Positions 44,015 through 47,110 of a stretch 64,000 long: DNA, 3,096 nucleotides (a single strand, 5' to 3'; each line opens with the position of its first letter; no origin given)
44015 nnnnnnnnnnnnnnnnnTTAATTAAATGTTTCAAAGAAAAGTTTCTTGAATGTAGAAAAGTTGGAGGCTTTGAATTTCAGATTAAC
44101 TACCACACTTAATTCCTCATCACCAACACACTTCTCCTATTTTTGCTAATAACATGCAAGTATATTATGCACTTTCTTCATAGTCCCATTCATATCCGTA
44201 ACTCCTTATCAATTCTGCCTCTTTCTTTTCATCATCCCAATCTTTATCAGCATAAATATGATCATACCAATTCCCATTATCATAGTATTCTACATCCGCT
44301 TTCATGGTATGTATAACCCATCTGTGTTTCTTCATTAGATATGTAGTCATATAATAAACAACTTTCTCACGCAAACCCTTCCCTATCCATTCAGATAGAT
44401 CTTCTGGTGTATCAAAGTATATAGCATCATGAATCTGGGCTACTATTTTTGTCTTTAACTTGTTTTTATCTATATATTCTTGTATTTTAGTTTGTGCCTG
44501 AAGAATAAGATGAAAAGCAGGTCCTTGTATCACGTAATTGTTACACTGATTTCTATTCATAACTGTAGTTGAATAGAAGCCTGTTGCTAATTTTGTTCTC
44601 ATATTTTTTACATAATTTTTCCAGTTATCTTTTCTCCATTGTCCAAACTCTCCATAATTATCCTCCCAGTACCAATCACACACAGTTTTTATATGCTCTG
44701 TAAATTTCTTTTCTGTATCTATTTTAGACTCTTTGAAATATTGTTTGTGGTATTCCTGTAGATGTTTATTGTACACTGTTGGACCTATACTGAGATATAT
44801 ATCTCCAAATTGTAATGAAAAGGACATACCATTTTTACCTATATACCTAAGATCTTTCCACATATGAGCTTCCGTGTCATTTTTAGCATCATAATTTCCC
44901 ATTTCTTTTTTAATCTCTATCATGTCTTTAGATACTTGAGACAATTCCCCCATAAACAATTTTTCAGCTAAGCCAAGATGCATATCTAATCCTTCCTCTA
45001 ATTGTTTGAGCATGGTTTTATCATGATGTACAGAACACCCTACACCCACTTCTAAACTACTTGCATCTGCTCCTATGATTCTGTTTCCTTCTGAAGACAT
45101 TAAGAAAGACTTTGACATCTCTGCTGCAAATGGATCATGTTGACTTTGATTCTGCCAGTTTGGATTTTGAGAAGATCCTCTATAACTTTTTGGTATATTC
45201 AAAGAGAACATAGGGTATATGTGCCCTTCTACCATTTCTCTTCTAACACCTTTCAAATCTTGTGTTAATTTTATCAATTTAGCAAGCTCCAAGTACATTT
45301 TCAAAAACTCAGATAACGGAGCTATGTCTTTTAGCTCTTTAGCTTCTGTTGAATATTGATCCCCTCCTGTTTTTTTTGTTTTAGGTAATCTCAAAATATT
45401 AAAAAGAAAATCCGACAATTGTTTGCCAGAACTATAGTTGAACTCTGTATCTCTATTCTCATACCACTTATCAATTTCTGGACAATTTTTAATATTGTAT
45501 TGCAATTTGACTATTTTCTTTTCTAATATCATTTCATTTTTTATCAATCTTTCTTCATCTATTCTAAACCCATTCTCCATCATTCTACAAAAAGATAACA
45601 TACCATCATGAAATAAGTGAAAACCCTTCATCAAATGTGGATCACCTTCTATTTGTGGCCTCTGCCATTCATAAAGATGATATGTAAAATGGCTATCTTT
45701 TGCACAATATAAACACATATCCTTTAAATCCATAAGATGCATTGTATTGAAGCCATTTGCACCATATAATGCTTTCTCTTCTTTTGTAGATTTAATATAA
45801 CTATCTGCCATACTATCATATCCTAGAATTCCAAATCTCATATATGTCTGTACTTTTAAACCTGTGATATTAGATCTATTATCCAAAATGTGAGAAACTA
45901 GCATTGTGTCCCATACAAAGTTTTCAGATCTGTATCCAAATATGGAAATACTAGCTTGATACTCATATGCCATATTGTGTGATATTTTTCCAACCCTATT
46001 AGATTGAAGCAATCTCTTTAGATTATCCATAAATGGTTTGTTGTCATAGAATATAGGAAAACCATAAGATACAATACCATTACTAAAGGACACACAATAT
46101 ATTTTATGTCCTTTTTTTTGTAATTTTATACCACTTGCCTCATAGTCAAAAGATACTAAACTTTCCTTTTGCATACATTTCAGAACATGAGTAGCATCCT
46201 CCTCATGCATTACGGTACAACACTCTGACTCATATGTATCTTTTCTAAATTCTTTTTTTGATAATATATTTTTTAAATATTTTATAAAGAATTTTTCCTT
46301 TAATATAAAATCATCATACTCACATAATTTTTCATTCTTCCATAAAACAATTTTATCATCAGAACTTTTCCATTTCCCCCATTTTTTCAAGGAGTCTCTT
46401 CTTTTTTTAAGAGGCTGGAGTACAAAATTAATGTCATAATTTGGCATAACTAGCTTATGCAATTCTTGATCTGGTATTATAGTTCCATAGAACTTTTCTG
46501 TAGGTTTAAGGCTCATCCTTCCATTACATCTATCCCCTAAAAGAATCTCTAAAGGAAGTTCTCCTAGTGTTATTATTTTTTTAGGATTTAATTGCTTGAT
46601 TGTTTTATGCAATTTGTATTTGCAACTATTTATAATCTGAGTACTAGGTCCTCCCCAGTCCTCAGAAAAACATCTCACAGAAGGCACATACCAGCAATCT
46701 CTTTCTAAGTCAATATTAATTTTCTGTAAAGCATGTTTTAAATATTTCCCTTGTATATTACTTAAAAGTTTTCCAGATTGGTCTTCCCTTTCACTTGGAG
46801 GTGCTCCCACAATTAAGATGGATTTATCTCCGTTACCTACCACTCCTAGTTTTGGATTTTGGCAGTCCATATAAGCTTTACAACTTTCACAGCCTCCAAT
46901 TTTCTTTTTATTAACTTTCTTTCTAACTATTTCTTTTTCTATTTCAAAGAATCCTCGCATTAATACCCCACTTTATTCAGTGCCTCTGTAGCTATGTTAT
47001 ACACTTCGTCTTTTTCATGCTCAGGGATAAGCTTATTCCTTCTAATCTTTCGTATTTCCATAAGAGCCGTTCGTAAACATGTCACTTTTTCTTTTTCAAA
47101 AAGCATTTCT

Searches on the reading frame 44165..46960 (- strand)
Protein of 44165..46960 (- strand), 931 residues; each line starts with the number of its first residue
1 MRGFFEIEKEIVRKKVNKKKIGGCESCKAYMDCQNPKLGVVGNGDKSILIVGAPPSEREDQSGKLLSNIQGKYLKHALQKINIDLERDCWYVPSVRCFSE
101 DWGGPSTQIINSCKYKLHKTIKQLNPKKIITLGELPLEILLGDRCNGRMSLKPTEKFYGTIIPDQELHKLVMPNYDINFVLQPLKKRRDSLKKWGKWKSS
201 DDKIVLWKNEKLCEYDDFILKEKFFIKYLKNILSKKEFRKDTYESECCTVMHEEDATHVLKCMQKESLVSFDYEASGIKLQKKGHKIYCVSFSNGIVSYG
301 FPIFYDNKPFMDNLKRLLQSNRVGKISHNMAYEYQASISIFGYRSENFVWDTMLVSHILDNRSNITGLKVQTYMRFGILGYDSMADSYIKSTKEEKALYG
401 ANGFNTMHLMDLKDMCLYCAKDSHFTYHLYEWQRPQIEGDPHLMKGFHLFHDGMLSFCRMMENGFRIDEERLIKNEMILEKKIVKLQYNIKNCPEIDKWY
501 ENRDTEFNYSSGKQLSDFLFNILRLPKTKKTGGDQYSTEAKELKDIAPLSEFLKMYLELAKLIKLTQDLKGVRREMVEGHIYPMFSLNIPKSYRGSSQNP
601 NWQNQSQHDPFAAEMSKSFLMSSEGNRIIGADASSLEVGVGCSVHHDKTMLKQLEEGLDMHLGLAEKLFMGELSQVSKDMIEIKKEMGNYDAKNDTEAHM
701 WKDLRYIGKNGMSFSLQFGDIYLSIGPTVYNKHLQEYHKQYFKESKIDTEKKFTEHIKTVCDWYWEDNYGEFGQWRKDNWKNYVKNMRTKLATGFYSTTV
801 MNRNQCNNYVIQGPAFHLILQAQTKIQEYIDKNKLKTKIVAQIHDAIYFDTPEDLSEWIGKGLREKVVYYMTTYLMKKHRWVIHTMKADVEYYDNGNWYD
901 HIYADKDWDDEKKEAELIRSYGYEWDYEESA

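Call 11: search_protein_families(library=phrogs, proteins=[window:44165-46960:-], max_evalue=0.001)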
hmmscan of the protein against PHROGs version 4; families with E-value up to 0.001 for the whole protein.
window:44165-46960:- (931 aa): 5 families
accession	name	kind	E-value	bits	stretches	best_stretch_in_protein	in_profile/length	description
phrog_17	-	DNA, RNA and nucleotide metabolism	2.3e-60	205.8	1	43-914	477-1246/1445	DNA polymerase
phrog_2573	-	DNA, RNA and nucleotide metabolism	1.2e-23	84.8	1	617-905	6-283/336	DNA polymerase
phrog_5995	-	DNA, RNA and nucleotide metabolism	2.4e-09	38.1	1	805-901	82-178/236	DNA polymerase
phrog_23226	-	DNA, RNA and nucleotide metabolism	1.3e-05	24.8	0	577-878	290-572/611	DNA polymerase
phrog_4335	-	unknown function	0.00069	19.9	0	33-143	264-368/421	-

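Call 12: search_dna_similar(query=window:44165-46960:-, collection=phages, mode=protein, max_rows=15)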
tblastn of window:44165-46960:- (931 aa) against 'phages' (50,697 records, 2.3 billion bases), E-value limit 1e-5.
Records with a match: 1029; places in all: 1029; records where one place covers at least 80% of the query: 8.
Best place of each record, by identity: <60% 1029.
By first word of the organism name: Vibrio 301; Salmonella 270; Escherichia 132; Klebsiella 80; Bacillus 46; Clostridium 33; Bacteriophage 21; Microbacterium 21; Gordonia 20; Listeria 15; and 28 more.
By host as written in the record: - 365; Escherichia coli 43; Salmonella enterica subsp. enterica serovar Enteritidis PT1 39; Clostridium sporogenes ATCC-15579 29; Klebsiella pneumoniae 25; Salmonella sp. 25; Salmonella enterica 22; Salmonella enterica subsp. enterica serovar Enteritidis 21; and 184 more.
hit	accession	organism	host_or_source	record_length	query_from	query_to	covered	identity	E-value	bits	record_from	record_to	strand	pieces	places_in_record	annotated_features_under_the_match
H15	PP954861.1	Pseudomonas phage Lebethron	Pseudomonas taiwanensis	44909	24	856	89%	22.6%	5e-26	122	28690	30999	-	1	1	DNA polymerase | dCMP deaminase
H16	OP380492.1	Bacillus phage Nachito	Bacillus sp. ET1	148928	40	851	87%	22.5%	4e-22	109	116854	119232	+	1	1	DNA polymerase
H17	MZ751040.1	Bacillus phage phi18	Bacillus subtilis subsp. subtilis str. ...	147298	35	854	88%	20.6%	1e-19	101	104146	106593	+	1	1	DNA polymerase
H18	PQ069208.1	Bacillus phage S4-1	Bacillus sp. S4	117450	63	854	85%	21.3%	4e-17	93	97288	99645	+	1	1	record has no annotation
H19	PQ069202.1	Bacillus phage C30-1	Bacillus sp. C30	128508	63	854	85%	21.3%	4e-17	93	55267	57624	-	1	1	record has no annotation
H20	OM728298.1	Bacillus phage vB_BsuM-Goe16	Bacillus subtilis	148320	35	854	88%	20.1%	3e-17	94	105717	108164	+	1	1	hypothetical protein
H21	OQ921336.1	Bacillus phage SPO1L1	Bacillus subtilis BEST7003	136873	35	854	88%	19.9%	1e-16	92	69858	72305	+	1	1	hypothetical protein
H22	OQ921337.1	Bacillus phage SPO1L2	Bacillus subtilis BEST7003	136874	35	854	88%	19.9%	1e-16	92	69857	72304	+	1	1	hypothetical protein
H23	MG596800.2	Pseudomonas phage PMBT14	Pseudomonas fluorescens ATCC 13525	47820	23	855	77%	22.6%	9e-12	133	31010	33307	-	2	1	DNA polymerase I | dCMP deaminase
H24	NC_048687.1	Pseudomonas phage PMBT14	Pseudomonas fluorescens ATCC 13525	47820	23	855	77%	22.6%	9e-12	133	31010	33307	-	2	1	DNA polymerase I | dCMP deaminase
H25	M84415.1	Bacillus phage SPO1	-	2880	35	760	78%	22.2%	2e-10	71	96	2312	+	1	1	gene 31: DNA polymerase | gene 31: Corrected sequence present in GenBank Accession Number M37686. ... | gene 31: exon junction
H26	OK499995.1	Serratia phage vB_SmaS_Tlacuache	Serratia marcescens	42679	24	669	69%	24.5%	6e-23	112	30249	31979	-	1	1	hypothetical protein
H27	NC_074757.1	Serratia phage vB_SmaS_Tlacuache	Serratia marcescens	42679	24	669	69%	24.5%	6e-23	112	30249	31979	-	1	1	hypothetical protein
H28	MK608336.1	Serratia phage Serbin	Serratia marcescens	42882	24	669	69%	24.4%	6e-23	112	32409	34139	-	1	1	DNA polymerase I | cytidine deaminase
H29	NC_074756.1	Serratia phage Serbin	Serratia marcescens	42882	24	669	69%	24.4%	6e-23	112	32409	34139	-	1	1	DNA polymerase I | cytidine deaminase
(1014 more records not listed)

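Call 27: find_encoding_contigs(protein=window:44165-46960:-, flank=10000, max_places=2)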
Protein window:44165-46960:- (931 aa): 3 contigs read that carry it; 1 place shown.
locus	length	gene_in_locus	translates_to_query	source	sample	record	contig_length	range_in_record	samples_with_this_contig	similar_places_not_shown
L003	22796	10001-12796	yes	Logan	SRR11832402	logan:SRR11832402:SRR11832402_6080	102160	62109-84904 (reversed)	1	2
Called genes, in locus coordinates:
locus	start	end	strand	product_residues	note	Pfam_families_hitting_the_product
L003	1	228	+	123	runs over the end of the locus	-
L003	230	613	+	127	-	-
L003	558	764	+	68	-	-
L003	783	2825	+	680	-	PF26675:DUF8224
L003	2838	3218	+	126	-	-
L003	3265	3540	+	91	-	-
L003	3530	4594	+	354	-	-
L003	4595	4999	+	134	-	-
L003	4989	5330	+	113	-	-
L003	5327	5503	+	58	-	-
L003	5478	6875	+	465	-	PF02689:Herpes_Helicase (faint), PF05970:PIF1, PF13604:AAA_30, PF00270:DEAD (weak), PF13245:AAA_19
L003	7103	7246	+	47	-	-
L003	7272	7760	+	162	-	-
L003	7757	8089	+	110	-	-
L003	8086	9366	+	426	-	PF01068:DNA_ligase_A_M, PF09414:RNA_ligase (weak), PF14743:DNA_ligase_OB_2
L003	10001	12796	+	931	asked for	PF03167:UDG, PF01612:DNA_pol_A_exo1, PF00476:DNA_pol_A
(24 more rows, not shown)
